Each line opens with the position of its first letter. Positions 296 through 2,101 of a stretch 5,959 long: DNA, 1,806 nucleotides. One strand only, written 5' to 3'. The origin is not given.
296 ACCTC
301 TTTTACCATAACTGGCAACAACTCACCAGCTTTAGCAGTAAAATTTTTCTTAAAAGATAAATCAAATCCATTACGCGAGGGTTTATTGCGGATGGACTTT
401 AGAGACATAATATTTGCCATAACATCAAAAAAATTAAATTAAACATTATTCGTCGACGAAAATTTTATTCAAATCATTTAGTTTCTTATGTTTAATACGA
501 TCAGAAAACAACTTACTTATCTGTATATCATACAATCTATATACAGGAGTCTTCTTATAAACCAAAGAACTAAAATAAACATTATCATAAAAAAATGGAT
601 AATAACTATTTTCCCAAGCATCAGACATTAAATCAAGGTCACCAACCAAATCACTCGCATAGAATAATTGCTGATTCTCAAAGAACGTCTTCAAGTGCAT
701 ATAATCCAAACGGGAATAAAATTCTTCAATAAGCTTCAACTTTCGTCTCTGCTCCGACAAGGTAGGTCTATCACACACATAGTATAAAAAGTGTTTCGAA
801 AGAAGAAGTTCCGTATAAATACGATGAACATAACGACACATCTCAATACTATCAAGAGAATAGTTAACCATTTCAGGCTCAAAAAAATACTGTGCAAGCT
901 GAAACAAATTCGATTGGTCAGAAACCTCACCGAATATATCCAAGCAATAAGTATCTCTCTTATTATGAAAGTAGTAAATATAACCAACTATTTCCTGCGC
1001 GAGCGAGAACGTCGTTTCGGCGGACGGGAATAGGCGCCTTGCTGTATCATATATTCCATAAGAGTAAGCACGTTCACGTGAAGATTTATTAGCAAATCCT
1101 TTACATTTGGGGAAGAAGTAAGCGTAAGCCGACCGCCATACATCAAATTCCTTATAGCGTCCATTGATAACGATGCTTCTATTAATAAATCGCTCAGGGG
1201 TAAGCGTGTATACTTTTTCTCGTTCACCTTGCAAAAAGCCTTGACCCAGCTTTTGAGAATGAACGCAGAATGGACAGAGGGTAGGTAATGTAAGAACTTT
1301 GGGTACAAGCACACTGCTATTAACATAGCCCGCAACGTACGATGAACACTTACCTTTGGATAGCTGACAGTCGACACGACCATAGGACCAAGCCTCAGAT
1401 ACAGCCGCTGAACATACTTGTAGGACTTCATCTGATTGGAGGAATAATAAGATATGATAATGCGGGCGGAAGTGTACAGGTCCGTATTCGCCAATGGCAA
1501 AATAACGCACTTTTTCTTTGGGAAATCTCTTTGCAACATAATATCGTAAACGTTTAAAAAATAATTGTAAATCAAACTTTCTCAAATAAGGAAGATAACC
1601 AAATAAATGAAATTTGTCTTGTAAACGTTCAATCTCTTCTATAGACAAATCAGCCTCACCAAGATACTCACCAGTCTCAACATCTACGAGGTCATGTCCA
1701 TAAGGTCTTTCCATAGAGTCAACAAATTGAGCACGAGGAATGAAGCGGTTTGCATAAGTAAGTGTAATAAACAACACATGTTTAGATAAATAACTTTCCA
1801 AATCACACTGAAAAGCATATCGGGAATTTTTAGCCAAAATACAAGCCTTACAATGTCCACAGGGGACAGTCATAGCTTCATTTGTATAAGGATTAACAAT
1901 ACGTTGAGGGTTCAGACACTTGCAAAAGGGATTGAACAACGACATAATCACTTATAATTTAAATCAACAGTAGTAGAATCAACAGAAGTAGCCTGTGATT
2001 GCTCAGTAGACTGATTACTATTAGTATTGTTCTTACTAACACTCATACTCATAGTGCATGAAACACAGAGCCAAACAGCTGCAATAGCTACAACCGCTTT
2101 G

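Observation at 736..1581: Stop-codon desert in the +1 frame of the replication gene: candidate embedded overlapping gene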

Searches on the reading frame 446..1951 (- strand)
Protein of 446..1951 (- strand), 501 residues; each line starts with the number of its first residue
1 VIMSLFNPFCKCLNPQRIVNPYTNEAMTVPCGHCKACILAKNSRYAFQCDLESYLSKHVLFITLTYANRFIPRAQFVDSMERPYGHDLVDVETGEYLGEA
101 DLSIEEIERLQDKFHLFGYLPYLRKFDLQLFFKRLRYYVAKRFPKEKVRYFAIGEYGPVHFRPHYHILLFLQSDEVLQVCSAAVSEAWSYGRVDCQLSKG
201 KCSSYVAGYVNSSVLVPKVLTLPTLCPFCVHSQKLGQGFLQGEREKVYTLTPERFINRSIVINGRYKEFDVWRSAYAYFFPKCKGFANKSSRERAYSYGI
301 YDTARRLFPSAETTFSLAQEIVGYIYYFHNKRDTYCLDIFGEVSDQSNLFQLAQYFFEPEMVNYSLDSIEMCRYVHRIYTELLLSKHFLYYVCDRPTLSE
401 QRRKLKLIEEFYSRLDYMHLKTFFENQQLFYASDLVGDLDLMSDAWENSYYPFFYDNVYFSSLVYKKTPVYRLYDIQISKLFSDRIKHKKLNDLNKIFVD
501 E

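Call 6: search_dna_similar(query=window:446-1951:-, collection=phages, mode=protein, max_rows=60)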
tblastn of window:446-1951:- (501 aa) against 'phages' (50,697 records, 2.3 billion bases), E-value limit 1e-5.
Records with a match: 1837; places in all: 1837; records where one place covers at least 80% of the query: 73.
Best place of each record, by identity: 60-80% 6; <60% 1831.
By first word of the organism name: bajarodmic 535; Microviridae 429; Dulem 351; Microvirus 98; Gokushovirus 61; Dipodfec 59; Capybara 42; Sigmofec 38; Blackfly 35; Tortoise 32; and 21 more.
By host as written in the record: - 702; Peromyscus fraterculus 240; Varecia variegata 168; Homo sapiens 78; Ciona robusta 61; porcine 59; Propithecus coquereli 46; Lemur catta 45; and 37 more.
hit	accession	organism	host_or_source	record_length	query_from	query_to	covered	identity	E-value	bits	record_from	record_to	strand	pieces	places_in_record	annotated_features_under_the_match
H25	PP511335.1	Dulem virus 231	Eulemur coronatus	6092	3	501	100%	71.9%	0e+0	746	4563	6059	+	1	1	replication initiator protein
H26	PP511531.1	Dulem virus 232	Varecia variegata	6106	7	501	99%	70.7%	0e+0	734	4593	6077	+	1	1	replication initiator protein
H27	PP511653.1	Dulem virus 232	Varecia variegata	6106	7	501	99%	70.7%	0e+0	734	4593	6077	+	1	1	replication initiator protein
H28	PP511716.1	Dulem virus 232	Lemur catta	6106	7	501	99%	70.7%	0e+0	734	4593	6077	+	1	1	replication initiator protein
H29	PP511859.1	Dulem virus 232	Varecia variegata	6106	7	501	99%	70.7%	0e+0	734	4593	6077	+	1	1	replication initiator protein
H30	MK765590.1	Tortoise microvirus 40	Gopherus morafkai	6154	2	501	100%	69.7%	0e+0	726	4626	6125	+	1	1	replication initiation protein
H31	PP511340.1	Dulem virus 216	Eulemur coronatus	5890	10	500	98%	59.3%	0e+0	571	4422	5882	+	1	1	replication initiator protein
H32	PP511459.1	Dulem virus 216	Varecia variegata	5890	10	500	98%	59.3%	0e+0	571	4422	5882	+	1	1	replication initiator protein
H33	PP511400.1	Dulem virus 216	Eulemur fulvus collaris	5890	10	500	98%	59.1%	0e+0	569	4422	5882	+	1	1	replication initiator protein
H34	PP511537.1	Dulem virus 216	Varecia variegata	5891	10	500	98%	59.1%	0e+0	569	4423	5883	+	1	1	replication initiator protein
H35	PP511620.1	Dulem virus 216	Varecia variegata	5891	10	500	98%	59.1%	0e+0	569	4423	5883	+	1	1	replication initiator protein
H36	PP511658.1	Dulem virus 217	Varecia variegata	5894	10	500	98%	59.1%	0e+0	569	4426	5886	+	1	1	replication initiator protein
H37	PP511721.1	Dulem virus 216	Lemur catta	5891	10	500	98%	59.1%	0e+0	569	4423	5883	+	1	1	replication initiator protein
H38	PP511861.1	Dulem virus 217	Varecia variegata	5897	10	500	98%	59.1%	0e+0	569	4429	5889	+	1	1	replication initiator protein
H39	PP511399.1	Dulem virus 220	Eulemur fulvus collaris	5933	10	498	98%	58.7%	0e+0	566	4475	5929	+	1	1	replication initiator protein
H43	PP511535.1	Dulem virus 223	Varecia variegata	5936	10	500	98%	58.3%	4e-180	558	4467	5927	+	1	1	replication initiator protein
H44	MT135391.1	Microvirus sp.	porcine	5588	10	499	98%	56.9%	6e-179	553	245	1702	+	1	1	none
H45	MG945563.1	Microviridae sp.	dog feces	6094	8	500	98%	51.9%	1e-159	503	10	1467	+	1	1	similar to VP4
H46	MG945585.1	Microviridae sp.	dog feces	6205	8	498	98%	39.1%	4e-104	347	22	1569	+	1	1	similar to VP4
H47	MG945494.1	Microviridae sp.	cattle genital tract secretion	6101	8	501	99%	37.8%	2e-86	296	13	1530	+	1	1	similar to VP4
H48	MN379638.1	Chicken microvirus mg7_7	Gallus gallus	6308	1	498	99%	36.9%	7e-91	309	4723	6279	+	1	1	replication initiator protein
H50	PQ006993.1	bajarodmic virus 759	Peromyscus fraterculus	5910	1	501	100%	33.6%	2e-68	244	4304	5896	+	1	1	replication initiator protein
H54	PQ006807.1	bajarodmic virus 601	Chaetodipus arenarius feces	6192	3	498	99%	33.2%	5e-57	210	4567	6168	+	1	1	replication initiator protein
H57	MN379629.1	Chicken microvirus mg4_76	Gallus gallus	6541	8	495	97%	31.3%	4e-67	239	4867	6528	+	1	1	replication initiator protein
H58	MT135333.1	Microvirus sp.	porcine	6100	1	499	100%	30.5%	1e-63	229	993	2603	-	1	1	replication initiator protein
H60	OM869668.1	Peromfec virus RodF7_5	Peromyscus boylii; specimen_voucher: ...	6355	1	499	100%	30.1%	2e-50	191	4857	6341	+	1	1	replication initiator protein | hypothetical protein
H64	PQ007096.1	bajarodmic virus 849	Neotoma bryanti feces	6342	3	501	100%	28.6%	1e-18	151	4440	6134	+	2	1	replication initiator protein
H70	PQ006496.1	bajarodmic virus 383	Peromyscus fraterculus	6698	1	494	99%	27.8%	5e-40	160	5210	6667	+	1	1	replication initiator protein | hypothetical protein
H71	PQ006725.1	bajarodmic virus 536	Neotoma bryanti feces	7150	3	498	99%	27.3%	3e-30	131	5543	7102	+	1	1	replication initiator protein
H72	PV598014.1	Bacteroides phage phiHBP1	Bacteroides fragilis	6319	1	501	100%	26.7%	7e-32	135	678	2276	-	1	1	hypothetical protein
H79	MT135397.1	Microvirus sp.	porcine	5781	4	498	99%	25.7%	6e-33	139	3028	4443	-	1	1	peptidase M15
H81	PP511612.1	Dulem virus 227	Varecia variegata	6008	8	438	86%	29.4%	3e-31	134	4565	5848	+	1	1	replication initiator protein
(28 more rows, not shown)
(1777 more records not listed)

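Call 7: get_annotated_region(hit=H25, flank=300)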
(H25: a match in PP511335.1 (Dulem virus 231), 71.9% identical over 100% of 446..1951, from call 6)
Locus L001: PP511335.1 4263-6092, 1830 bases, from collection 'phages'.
description: Dulem virus 231 isolate Duke_18_36, complete genome.
organism: Dulem virus 231 (NCBI taxid 3145708)
taxonomy: Viruses; Monodnaviria; Sangervirae; Phixviricota; Malgrandaviricetes; Petitvirales; Microviridae; Microvirus
host: Eulemur coronatus; source: feces; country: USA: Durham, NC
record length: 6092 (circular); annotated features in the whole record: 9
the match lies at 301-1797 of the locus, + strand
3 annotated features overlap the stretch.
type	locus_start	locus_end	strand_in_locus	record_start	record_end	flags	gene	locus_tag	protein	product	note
CDS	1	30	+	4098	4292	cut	-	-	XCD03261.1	hypothetical protein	-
CDS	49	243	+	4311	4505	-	-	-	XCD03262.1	hypothetical protein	-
CDS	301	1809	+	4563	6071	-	-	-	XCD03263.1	replication initiator protein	-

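Call 8: get_annotated_region(hit=H26, flank=300)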
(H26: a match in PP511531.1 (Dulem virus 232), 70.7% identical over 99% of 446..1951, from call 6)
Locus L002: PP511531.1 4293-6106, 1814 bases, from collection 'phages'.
description: Dulem virus 232 isolate Duke_24FS_47, complete genome.
organism: Dulem virus 232 (NCBI taxid 3145709)
taxonomy: Viruses; Monodnaviria; Sangervirae; Phixviricota; Malgrandaviricetes; Petitvirales; Microviridae; Microvirus
host: Varecia variegata; source: feces; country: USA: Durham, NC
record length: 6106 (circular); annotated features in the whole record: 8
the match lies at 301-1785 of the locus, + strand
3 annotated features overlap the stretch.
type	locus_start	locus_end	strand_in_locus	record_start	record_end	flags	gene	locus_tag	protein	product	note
CDS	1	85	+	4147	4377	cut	-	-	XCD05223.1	hypothetical protein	-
CDS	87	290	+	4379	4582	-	-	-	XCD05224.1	hypothetical protein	-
CDS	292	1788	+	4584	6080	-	-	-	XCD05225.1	replication initiator protein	-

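Call 9: get_annotated_region(hit=H30, flank=300)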
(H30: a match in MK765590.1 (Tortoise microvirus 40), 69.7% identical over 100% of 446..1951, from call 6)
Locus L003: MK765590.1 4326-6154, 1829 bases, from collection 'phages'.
description: Tortoise microvirus 40 isolate 40_SP_83, complete genome.
organism: Tortoise microvirus 40 (NCBI taxid 2583144)
taxonomy: Viruses; Monodnaviria; Sangervirae; Phixviricota; Malgrandaviricetes; Petitvirales; Microviridae
host: Gopherus morafkai; source: feces; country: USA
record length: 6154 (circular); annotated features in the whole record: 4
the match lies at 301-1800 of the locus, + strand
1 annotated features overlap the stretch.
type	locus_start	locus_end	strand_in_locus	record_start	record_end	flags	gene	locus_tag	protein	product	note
CDS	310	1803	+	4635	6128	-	-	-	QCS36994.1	replication initiation protein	similar to PHA00330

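Call 10: get_annotated_region(hit=H31, flank=300)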
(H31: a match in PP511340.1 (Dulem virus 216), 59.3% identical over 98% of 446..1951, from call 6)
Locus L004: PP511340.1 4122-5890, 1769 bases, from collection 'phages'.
description: Dulem virus 216 isolate Duke_18_43, complete genome.
organism: Dulem virus 216 (NCBI taxid 3145693)
taxonomy: Viruses; Monodnaviria; Sangervirae; Phixviricota; Malgrandaviricetes; Petitvirales; Microviridae; Microvirus
host: Eulemur coronatus; source: feces; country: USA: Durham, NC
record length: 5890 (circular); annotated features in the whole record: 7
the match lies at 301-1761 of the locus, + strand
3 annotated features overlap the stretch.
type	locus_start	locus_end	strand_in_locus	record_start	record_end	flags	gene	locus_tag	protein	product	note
CDS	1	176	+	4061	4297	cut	-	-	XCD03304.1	hypothetical protein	-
CDS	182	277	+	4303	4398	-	-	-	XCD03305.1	hypothetical protein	-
CDS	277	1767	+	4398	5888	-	-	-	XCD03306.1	replication initiator protein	-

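Call 11: get_annotated_region(hit=H39, flank=300)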
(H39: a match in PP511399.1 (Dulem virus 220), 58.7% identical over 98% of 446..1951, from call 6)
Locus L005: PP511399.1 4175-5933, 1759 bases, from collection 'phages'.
description: Dulem virus 220 isolate Duke_21_47, complete genome.
organism: Dulem virus 220 (NCBI taxid 3145697)
taxonomy: Viruses; Monodnaviria; Sangervirae; Phixviricota; Malgrandaviricetes; Petitvirales; Microviridae; Microvirus
host: Eulemur fulvus collaris; source: feces; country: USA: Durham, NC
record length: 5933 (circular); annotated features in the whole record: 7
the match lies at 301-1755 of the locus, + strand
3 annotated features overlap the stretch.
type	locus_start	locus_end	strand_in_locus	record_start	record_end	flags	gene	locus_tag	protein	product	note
CDS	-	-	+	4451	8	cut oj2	-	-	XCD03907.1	replication initiator protein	-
CDS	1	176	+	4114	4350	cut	-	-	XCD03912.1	hypothetical protein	-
CDS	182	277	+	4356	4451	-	-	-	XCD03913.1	hypothetical protein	-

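Call 12: get_annotated_region(hit=H43, flank=300)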
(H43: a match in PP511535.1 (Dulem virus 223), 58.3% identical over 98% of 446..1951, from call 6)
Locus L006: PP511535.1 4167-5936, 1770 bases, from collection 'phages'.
description: Dulem virus 223 isolate Duke_24FS_52, complete genome.
organism: Dulem virus 223 (NCBI taxid 3145700)
taxonomy: Viruses; Monodnaviria; Sangervirae; Phixviricota; Malgrandaviricetes; Petitvirales; Microviridae; Microvirus
host: Varecia variegata; source: feces; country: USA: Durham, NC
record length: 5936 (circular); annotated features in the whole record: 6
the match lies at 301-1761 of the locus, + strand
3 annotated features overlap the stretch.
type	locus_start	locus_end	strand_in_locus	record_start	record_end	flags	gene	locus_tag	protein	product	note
CDS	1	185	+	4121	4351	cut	-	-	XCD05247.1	hypothetical protein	-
CDS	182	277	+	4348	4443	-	-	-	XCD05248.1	hypothetical protein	-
CDS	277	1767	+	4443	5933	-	-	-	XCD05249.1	replication initiator protein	-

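Call 13: get_annotated_region(hit=H44, flank=300)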
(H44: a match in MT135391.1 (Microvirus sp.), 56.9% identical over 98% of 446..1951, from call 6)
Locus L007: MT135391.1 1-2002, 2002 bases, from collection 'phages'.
description: UNVERIFIED: Microvirus sp. isolate VIRES_NM01_2265262, complete genome.
organism: Microvirus sp. (NCBI taxid 2202559)
taxonomy: Viruses; Monodnaviria; Sangervirae; Phixviricota; Malgrandaviricetes; Petitvirales; Microviridae
host: porcine; source: -; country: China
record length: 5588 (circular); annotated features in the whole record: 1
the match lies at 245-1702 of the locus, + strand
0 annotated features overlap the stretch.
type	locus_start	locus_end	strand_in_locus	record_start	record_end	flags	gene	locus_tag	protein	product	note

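Call 14: get_annotated_region(hit=H45, flank=300)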
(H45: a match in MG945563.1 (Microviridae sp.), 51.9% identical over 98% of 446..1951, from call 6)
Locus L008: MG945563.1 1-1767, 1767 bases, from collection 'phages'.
description: UNVERIFIED: Microviridae sp. isolate 3342-1602, complete genome.
organism: Microviridae sp. (NCBI taxid 2202644)
taxonomy: Viruses; Monodnaviria; Sangervirae; Phixviricota; Malgrandaviricetes; Petitvirales; Microviridae
host: -; source: dog feces; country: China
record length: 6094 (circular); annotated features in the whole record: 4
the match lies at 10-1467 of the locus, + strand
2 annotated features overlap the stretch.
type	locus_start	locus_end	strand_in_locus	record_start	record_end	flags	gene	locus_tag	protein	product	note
misc_feature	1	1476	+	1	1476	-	-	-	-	-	similar to VP4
misc_feature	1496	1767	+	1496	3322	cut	-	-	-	-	similar to VP1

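Call 15: find_related_loci(query=window:446-1951:-, collection=viral_contigs, flank=300)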
Query window:446-1951:- (501 aa) in viral_contigs; peptide patterns used: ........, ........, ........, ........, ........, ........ (x = any residue, [..] = any of these).
12 stretches matched a pattern; 7 encode a relative of the query (tblastn E <= 1e-3); 7 distinct loci.
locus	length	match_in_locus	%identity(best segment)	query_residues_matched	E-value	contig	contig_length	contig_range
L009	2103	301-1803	93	1-501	0e+0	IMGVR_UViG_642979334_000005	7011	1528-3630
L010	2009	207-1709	93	1-501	0e+0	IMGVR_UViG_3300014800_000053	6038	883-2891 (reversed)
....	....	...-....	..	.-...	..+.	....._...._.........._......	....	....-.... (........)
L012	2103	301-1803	91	1-501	0e+0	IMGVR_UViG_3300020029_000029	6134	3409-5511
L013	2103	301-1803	91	1-501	0e+0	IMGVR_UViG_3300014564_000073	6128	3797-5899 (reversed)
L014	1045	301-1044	95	1-248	2e-177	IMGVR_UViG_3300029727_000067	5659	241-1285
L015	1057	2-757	91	250-501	6e-165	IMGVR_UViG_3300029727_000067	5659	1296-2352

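Call 16: find_related_loci(query=window:446-1951:-, collection=metagenome_contigs, flank=300)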
Query window:446-1951:- (501 aa) in metagenome_contigs; peptide patterns used: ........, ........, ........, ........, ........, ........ (x = any residue, [..] = any of these).
131 stretches matched a pattern; 30 encode a relative of the query (tblastn E <= 1e-3); 28 distinct loci.
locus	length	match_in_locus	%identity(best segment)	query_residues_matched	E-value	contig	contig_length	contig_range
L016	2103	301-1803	96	1-501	0e+0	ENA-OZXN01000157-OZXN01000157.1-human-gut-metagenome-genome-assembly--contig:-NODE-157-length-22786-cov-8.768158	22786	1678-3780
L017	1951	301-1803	95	1-501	0e+0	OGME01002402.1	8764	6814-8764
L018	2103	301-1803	95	1-501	0e+0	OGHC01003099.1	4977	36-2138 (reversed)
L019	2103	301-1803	94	1-501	0e+0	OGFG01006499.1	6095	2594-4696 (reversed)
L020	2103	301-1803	93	1-501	0e+0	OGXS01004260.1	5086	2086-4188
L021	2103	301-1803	93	1-501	0e+0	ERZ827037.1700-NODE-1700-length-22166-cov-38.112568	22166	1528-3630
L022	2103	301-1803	93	1-501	0e+0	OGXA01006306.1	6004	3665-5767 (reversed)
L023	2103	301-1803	93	1-501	0e+0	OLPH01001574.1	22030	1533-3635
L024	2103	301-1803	92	1-501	0e+0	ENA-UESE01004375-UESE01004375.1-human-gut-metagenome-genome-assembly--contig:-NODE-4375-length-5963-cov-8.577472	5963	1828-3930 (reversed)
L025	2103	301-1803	93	1-501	0e+0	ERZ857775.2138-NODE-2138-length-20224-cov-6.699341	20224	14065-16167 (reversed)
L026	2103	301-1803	92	1-501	0e+0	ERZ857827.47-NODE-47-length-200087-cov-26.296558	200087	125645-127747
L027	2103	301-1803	93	1-501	0e+0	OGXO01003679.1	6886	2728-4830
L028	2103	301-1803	93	1-501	0e+0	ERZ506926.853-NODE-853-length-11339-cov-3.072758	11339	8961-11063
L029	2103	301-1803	92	1-501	0e+0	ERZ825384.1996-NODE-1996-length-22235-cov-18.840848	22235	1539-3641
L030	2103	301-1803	91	1-501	0e+0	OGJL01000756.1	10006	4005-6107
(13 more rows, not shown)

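Call 28: get_annotated_region(hit=H46, flank=100)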
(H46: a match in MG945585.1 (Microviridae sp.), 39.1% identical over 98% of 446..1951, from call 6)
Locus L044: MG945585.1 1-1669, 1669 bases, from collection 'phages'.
description: UNVERIFIED: Microviridae sp. isolate 4042-1602, complete genome.
organism: Microviridae sp. (NCBI taxid 2202644)
taxonomy: Viruses; Monodnaviria; Sangervirae; Phixviricota; Malgrandaviricetes; Petitvirales; Microviridae
host: -; source: dog feces; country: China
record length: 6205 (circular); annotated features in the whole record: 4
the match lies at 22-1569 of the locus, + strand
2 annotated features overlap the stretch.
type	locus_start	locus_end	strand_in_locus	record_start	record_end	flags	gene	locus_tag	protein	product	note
misc_feature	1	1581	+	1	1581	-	-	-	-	-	similar to VP4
misc_feature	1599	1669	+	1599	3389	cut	-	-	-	-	similar to VP1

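Call 29: get_annotated_region(hit=H47, flank=100)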
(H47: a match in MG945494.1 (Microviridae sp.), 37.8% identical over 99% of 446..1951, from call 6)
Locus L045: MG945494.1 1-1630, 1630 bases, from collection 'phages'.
description: UNVERIFIED: Microviridae sp. isolate 1471-1602, complete genome.
organism: Microviridae sp. (NCBI taxid 2202644)
taxonomy: Viruses; Monodnaviria; Sangervirae; Phixviricota; Malgrandaviricetes; Petitvirales; Microviridae
host: -; source: cattle genital tract secretion; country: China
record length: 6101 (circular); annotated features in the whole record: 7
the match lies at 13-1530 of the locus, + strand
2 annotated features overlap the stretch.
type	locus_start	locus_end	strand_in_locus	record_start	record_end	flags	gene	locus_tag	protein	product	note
misc_feature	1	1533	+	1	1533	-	-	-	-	-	similar to VP4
misc_feature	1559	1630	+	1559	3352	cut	-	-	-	-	similar to VP1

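Call 30: get_annotated_region(hit=H48, flank=100)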
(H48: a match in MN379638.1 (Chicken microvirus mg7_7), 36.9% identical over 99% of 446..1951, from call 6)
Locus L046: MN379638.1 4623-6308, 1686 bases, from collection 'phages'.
description: Chicken microvirus mg7_7, complete genome.
organism: Chicken microvirus mg7_7 (NCBI taxid 2720929)
taxonomy: Viruses; Monodnaviria; Sangervirae; Phixviricota; Malgrandaviricetes; Petitvirales; Microviridae; Microvirus
host: Gallus gallus; source: tracheal swab; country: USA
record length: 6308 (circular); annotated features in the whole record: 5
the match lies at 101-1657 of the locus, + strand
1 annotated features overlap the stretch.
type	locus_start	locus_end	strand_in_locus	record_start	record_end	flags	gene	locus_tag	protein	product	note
CDS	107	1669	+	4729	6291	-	-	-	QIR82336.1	replication initiator protein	similar to PHA00330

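Call 31: get_annotated_region(hit=H50, flank=100)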
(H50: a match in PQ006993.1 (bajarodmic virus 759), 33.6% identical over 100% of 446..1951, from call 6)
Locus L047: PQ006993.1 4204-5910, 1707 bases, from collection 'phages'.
description: Bajarodmic virus 759 isolate BGG_08_81, complete genome.
organism: bajarodmic virus 759 (NCBI taxid 3344132)
taxonomy: Viruses; Monodnaviria; Sangervirae; Phixviricota; Malgrandaviricetes; Petitvirales; Microviridae; Microvirus
host: Peromyscus fraterculus; source: feces; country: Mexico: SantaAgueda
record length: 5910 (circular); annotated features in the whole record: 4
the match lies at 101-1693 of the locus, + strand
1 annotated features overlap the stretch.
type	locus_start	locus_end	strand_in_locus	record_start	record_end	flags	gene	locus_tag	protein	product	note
CDS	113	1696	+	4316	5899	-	-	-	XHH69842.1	replication initiator protein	-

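Call 32: get_annotated_region(hit=H54, flank=100)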
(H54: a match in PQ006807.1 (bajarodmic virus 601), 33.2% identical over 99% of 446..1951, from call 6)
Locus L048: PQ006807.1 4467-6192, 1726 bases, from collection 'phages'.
description: Bajarodmic virus 601 isolate BGG_063_1, complete genome.
organism: bajarodmic virus 601 (NCBI taxid 3343663)
taxonomy: Viruses; Monodnaviria; Sangervirae; Phixviricota; Malgrandaviricetes; Petitvirales; Microviridae; Microvirus
host: -; source: Chaetodipus arenarius feces; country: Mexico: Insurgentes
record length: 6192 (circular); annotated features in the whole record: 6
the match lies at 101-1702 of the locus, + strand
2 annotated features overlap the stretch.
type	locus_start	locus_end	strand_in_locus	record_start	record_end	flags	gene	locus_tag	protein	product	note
CDS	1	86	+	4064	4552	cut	-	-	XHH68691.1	peptidase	-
CDS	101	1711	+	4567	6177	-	-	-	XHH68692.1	replication initiator protein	-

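Call 33: get_annotated_region(hit=H57, flank=100)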
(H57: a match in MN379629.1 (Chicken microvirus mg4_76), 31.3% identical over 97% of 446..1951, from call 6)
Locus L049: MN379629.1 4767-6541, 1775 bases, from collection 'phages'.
description: Chicken microvirus mg4_76, complete genome.
organism: Chicken microvirus mg4_76 (NCBI taxid 2720917)
taxonomy: Viruses; Monodnaviria; Sangervirae; Phixviricota; Malgrandaviricetes; Petitvirales; Microviridae; Microvirus
host: Gallus gallus; source: tracheal swab; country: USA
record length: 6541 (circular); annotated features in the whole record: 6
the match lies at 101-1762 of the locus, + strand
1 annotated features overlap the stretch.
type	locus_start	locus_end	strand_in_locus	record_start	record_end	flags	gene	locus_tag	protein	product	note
CDS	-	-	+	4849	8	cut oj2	-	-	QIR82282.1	replication initiator protein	similar to PHA00330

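Call 34: get_annotated_region(hit=H58, flank=100)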
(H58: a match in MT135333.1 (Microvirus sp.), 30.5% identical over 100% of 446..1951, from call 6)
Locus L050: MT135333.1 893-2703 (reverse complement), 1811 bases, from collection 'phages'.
description: UNVERIFIED: Microvirus sp. isolate VIRES_GX03_2265067, complete genome.
organism: Microvirus sp. (NCBI taxid 2202559)
taxonomy: Viruses; Monodnaviria; Sangervirae; Phixviricota; Malgrandaviricetes; Petitvirales; Microviridae
host: porcine; source: -; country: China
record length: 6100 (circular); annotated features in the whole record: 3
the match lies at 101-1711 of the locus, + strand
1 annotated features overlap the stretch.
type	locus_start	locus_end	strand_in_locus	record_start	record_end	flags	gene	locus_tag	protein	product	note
CDS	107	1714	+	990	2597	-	-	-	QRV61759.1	replication initiator protein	-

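Call 35: get_annotated_region(hit=H72, flank=100)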
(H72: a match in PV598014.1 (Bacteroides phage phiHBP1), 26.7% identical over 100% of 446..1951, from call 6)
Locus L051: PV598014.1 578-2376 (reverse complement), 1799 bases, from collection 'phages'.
description: Bacteroides phage phiHBP1, complete genome.
organism: Bacteroides phage phiHBP1 (NCBI taxid 3421185)
taxonomy: Viruses
host: Bacteroides fragilis; source: feces; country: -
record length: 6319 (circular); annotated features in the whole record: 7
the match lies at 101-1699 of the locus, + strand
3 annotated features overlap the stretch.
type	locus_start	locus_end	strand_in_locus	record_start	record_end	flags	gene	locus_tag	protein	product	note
CDS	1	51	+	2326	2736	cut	-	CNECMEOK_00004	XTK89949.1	hypothetical protein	-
CDS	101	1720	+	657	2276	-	-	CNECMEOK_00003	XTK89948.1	hypothetical protein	-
CDS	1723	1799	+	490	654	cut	-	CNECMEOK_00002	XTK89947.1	hypothetical protein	-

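Call 38: search_protein_families(library=phrogs, proteins=[window:446-1951:-], max_evalue=0.01)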
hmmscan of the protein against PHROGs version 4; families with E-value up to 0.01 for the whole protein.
window:446-1951:- (501 aa): 4 families
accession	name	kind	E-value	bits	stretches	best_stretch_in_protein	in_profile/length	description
phrog_942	-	DNA, RNA and nucleotide metabolism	3.5e-48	166.2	1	10-443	59-418/501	replication initiation protein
phrog_29197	-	unknown function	3.2e-18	67.4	2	22-79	55-112/187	-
phrog_2969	-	DNA, RNA and nucleotide metabolism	0.0064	16.5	0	140-211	193-260/346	replication initiation protein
phrog_713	-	DNA, RNA and nucleotide metabolism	0.0081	16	0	145-172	166-193/432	DNA replication initiation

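Call 39: search_protein_families(library=pfam, proteins=[window:446-1951:-], max_evalue=0.01)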
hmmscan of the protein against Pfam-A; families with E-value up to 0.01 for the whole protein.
window:446-1951:- (501 aa): 1 family
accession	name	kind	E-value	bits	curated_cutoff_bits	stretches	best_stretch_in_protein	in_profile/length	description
PF23343.2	REP_ORF2-G2P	-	1.2e-15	58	27.8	1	125-211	16-96/99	Replication-associated protein ORF2/G2P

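Call 48: get_annotated_region(hit=H60, flank=100)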
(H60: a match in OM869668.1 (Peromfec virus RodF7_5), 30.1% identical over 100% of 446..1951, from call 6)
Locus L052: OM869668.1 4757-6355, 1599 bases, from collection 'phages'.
description: Peromfec virus RodF7_5, complete genome.
organism: Peromfec virus RodF7_5 (NCBI taxid 2929354)
taxonomy: Viruses; Monodnaviria; Sangervirae; Phixviricota; Malgrandaviricetes; Petitvirales; Microviridae
host: Peromyscus boylii; specimen_voucher: UMNH:Mamm:44823; Tissue Sample Catalog Number: ASUVTC000568; source: feces; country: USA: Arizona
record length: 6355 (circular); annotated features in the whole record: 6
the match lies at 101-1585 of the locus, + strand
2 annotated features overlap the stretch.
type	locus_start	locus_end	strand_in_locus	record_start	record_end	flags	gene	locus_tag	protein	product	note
CDS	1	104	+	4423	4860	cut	-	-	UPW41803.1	hypothetical protein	-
CDS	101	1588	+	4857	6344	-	-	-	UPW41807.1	replication initiator protein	-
